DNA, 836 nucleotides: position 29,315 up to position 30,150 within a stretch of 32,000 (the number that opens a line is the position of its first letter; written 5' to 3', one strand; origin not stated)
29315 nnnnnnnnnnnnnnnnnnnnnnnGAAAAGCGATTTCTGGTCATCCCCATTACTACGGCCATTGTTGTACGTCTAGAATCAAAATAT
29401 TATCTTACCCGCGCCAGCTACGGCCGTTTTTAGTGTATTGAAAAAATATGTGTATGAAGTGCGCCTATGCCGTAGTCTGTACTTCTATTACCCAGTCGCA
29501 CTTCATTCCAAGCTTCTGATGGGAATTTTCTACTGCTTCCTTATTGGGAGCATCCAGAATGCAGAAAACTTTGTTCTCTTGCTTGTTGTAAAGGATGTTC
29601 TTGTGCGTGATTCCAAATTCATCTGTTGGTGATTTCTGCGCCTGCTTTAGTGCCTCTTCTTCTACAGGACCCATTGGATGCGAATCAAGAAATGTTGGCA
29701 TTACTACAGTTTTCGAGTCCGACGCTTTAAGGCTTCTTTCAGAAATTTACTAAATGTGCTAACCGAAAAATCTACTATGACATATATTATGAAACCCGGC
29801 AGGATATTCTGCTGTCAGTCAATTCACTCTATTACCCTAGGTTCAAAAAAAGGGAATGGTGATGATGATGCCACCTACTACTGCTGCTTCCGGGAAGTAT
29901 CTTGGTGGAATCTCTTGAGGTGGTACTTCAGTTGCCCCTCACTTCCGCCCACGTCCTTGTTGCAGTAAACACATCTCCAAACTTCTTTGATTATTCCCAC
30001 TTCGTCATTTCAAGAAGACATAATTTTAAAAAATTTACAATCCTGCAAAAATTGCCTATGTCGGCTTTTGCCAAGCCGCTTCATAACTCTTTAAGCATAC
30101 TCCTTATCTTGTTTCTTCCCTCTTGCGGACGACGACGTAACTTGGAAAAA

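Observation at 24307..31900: Gene triad seen twice: C2H2 mini-protein, polytopic membrane protein, RHH-KWSLY protein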

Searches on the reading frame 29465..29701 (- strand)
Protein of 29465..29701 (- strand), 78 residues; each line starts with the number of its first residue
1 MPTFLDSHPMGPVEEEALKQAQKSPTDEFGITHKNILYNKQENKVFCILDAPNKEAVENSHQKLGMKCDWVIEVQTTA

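Call 4: search_protein_families(library=pfam, proteins=[window:29465-29701:-], max_evalue=1)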
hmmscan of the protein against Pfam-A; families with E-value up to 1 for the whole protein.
window:29465-29701:- (78 aa): 2 families
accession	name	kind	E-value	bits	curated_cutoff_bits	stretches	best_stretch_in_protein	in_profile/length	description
PF14026.12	SCO4226-like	-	1.8e-10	41.3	28.5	1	4-74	1-76/76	Nickel responsive protein SCO4226-like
PF09553.16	RE_Eco47II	-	0.045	13.8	25.9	1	13-41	57-85/202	Eco47II restriction endonuclease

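Call 5: search_protein_families(library=ncbifam, proteins=[window:29465-29701:-], max_evalue=1)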
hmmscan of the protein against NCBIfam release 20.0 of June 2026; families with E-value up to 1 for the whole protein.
window:29465-29701:- (78 aa): 1 family
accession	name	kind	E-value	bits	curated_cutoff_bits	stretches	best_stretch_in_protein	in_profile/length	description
NF033706.1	Ni_bind_SCO4226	equivalog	1e-07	31.8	125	1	1-76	1-80/82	SCO4226 family nickel-binding protein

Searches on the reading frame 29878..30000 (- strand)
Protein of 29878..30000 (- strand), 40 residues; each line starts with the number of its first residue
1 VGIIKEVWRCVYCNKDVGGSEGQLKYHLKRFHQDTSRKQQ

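Call 4: search_protein_families(library=pfam, proteins=[window:29878-30000:-], max_evalue=1)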
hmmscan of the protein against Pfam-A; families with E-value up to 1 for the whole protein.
window:29878-30000:- (40 aa): 3 families
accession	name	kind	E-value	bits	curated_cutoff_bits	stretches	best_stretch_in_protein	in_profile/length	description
PF02892.21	zf-BED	-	0.00027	21.3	20.6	1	5-33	14-44/44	BED zinc finger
PF13894.12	zf-C2H2_4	-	0.029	15.5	27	1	8-32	1-24/24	C2H2-type zinc finger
PF20173.3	ZnF_RZ-type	-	0.051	13.6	27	1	6-25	30-49/54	RZ type zinc finger domain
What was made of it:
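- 29878..30000 (-): ZF2, a 40-aa C2H2/BED-like mini-ORF. It is unrelated to ZF1 and not tied to amoC. zf-BED E 2.7e-4 (call 4).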

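Call 5: search_protein_families(library=ncbifam, proteins=[window:29878-30000:-], max_evalue=1)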
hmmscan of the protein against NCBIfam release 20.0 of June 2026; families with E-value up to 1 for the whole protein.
window:29878-30000:- (40 aa): 0 families
